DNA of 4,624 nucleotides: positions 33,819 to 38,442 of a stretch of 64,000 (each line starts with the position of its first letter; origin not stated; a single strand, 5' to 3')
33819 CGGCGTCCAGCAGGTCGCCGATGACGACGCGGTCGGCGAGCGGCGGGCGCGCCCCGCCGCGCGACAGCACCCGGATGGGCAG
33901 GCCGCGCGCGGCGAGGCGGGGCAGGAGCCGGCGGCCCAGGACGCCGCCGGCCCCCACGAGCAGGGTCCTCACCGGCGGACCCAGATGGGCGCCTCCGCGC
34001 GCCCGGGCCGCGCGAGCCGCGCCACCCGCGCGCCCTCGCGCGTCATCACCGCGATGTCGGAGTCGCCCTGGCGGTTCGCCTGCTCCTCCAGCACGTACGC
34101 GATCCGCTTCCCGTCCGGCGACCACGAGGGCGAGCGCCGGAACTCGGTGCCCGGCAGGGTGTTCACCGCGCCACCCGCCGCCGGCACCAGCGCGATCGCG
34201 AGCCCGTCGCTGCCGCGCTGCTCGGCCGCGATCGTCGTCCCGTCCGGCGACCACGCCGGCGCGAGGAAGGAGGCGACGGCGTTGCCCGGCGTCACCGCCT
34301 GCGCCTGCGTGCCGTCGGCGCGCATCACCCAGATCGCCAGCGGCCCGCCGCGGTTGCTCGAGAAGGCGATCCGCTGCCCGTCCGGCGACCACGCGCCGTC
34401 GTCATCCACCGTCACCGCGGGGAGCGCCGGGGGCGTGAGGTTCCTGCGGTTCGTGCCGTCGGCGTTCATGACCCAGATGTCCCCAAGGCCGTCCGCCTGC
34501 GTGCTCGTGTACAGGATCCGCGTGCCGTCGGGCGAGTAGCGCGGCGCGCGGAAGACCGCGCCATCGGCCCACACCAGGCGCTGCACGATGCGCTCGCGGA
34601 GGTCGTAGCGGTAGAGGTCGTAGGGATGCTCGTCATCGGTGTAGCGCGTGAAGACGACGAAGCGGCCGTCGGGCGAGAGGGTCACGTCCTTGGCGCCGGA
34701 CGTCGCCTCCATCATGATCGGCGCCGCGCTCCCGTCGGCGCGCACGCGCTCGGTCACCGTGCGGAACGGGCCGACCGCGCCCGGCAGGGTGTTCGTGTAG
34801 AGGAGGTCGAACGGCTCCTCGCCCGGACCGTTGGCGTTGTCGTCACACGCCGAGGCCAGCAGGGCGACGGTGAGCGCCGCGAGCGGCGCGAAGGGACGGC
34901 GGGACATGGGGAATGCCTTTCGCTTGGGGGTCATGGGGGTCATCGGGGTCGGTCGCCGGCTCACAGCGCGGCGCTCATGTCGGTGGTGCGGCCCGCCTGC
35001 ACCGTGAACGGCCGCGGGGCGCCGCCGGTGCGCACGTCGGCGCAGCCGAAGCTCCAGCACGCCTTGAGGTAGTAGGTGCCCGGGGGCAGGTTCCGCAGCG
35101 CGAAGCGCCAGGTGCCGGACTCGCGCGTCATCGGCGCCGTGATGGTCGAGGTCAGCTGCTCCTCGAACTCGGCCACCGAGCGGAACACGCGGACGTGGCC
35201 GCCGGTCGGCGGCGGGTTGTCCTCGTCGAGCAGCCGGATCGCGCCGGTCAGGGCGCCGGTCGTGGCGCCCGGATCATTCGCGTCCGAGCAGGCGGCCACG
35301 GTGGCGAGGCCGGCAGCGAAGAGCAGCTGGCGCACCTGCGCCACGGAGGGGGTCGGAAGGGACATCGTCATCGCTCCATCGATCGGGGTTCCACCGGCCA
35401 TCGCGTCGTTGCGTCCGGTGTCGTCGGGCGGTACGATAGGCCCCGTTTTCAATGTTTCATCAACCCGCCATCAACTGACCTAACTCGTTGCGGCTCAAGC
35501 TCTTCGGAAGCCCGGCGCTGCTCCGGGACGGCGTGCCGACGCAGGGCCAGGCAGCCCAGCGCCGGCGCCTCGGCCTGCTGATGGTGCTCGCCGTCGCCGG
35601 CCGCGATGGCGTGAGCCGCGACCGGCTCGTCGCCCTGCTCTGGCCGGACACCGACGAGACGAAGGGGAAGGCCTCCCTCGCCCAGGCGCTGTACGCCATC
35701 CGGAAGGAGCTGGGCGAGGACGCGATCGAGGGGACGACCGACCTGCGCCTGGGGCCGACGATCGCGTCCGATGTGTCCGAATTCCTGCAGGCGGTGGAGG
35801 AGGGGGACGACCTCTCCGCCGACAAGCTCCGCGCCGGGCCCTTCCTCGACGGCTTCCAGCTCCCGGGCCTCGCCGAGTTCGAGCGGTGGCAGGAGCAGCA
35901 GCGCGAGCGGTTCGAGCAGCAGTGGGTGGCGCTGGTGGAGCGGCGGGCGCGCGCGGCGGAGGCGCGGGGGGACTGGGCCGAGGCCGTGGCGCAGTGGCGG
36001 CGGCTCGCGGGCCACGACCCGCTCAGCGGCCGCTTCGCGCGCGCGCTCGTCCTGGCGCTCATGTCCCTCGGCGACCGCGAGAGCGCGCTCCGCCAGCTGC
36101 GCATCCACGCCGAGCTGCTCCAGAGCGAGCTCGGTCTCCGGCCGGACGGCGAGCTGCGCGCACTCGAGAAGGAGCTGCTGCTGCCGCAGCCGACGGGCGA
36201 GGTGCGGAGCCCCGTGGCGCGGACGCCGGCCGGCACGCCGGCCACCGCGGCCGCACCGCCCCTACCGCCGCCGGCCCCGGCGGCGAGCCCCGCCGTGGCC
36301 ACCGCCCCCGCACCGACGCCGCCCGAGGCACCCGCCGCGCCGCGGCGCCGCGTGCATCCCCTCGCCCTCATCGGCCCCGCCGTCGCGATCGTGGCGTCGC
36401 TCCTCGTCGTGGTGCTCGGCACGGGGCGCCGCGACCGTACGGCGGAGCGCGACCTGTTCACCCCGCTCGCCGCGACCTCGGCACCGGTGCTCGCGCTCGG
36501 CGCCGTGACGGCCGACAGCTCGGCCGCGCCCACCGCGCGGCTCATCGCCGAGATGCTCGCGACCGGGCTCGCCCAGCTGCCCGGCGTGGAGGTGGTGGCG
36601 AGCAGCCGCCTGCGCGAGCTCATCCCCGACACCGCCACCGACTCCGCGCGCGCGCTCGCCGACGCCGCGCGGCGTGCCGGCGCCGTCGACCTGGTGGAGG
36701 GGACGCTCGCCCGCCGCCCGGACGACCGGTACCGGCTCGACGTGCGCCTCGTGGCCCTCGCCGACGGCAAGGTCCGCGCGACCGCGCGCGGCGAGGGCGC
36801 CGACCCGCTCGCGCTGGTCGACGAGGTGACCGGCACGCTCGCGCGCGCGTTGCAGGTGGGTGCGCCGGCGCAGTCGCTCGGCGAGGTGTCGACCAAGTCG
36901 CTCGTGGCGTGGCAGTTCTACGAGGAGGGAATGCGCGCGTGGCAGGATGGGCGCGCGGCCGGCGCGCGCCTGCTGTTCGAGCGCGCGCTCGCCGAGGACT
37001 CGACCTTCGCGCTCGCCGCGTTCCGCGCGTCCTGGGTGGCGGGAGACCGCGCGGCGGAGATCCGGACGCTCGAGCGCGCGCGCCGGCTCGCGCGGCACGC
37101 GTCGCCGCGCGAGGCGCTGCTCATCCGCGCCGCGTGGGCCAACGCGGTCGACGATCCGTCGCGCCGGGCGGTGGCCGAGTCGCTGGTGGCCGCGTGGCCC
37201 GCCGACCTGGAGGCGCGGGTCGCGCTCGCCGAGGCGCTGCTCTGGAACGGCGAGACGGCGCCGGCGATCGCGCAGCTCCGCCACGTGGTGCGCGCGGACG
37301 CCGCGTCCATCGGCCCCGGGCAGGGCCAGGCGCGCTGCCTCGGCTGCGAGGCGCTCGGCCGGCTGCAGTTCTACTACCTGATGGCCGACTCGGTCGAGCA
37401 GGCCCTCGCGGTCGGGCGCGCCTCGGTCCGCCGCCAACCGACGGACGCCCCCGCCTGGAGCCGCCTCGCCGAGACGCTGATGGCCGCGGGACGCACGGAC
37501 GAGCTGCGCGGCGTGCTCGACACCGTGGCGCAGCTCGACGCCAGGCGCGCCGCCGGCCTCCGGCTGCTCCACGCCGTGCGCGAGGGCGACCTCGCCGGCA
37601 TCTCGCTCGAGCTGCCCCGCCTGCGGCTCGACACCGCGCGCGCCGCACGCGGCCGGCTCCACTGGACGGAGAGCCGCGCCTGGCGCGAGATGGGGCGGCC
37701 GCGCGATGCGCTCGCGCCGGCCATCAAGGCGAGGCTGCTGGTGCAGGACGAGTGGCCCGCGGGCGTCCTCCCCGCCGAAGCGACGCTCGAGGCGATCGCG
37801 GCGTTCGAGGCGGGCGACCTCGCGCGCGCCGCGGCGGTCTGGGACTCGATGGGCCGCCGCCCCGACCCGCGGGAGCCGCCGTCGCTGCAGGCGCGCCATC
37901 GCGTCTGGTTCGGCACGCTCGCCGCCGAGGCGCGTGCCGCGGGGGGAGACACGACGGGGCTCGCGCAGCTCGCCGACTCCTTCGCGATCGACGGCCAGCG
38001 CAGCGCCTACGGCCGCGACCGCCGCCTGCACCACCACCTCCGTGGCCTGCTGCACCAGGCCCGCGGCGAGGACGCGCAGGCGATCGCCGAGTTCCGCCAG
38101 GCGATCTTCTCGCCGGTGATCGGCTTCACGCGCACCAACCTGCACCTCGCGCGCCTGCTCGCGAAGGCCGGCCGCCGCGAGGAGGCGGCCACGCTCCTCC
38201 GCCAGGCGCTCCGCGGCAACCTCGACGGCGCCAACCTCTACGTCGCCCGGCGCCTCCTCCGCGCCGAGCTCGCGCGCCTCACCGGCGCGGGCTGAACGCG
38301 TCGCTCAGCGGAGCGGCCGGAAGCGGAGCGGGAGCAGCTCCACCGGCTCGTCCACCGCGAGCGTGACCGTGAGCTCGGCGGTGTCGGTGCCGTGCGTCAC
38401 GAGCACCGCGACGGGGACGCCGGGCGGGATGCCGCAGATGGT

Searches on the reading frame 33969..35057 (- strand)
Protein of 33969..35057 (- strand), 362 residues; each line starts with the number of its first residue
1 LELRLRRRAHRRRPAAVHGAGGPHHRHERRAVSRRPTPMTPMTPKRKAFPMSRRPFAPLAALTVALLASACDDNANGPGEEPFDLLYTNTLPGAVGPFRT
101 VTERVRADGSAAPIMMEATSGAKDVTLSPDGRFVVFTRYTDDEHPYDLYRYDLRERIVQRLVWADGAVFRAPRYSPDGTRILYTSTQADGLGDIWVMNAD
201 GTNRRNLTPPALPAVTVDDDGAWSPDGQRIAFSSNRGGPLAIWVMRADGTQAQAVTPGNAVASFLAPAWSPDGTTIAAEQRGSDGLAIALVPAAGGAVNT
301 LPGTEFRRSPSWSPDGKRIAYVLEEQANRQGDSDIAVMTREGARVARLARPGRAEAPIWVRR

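Call 25: search_protein_families(library=pfam, proteins=[window:33969-35057:-], max_evalue=0.0001)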
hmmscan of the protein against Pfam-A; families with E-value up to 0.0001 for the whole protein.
window:33969-35057:- (362 aa): 3 families
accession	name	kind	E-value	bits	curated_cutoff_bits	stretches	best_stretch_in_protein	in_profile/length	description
PF07676.18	PD40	-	4.1e-29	100.3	20.9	3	222-244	15-38/38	WD40-like Beta Propeller Repeat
PF00930.27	DPPIV_N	-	1e-06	28.2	22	0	301-324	39-62/354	Dipeptidyl peptidase IV (DPP IV) N-terminal region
PF25174.1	Beta-prop_THOC3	-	1.7e-05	24.4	305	0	174-320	10-145/272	THOC3 beta-propeller domain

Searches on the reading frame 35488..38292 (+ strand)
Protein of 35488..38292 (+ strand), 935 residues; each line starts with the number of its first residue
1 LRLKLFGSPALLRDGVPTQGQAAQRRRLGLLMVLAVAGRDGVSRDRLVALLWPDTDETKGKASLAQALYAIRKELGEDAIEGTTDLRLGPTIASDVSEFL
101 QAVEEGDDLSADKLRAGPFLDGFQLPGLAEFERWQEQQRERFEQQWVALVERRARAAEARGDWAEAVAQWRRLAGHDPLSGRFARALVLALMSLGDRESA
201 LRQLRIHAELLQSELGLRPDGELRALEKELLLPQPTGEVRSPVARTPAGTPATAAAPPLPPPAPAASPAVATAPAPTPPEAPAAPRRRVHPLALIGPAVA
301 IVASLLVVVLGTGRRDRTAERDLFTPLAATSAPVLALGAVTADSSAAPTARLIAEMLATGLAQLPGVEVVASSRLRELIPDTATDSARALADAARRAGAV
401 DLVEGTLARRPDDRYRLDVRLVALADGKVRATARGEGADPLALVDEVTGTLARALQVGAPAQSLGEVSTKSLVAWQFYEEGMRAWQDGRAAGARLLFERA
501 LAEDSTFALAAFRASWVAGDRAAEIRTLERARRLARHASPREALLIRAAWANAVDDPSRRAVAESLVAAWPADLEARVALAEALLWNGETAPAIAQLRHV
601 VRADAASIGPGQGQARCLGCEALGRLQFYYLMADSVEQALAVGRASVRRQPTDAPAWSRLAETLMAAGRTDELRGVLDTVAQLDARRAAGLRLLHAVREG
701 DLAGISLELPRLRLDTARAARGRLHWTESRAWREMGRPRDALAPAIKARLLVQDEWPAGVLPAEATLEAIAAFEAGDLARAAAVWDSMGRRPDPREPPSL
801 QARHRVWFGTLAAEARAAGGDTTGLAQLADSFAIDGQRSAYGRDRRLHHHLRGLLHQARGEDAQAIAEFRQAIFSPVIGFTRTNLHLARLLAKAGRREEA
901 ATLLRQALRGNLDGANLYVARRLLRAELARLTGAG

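Call 25: search_protein_families(library=pfam, proteins=[window:35488-38292:+], max_evalue=0.0001)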
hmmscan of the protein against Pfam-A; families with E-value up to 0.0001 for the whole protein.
window:35488-38292:+ (935 aa): 4 families
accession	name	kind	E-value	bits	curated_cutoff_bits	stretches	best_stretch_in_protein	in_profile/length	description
PF03704.23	BTAD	-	1.9e-15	57.9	22.1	1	116-231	37-146/146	Bacterial transcriptional activator domain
PF14559.12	TPR_19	-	5.3e-10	39.9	25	0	631-689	2-60/68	Tetratricopeptide repeat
PF07719.23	TPR_2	-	1.4e-08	34.6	27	0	886-909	6-29/34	Tetratricopeptide repeat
PF14561.12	TPR_20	-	8.6e-05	23.2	25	0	563-606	11-54/90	Tetratricopeptide repeat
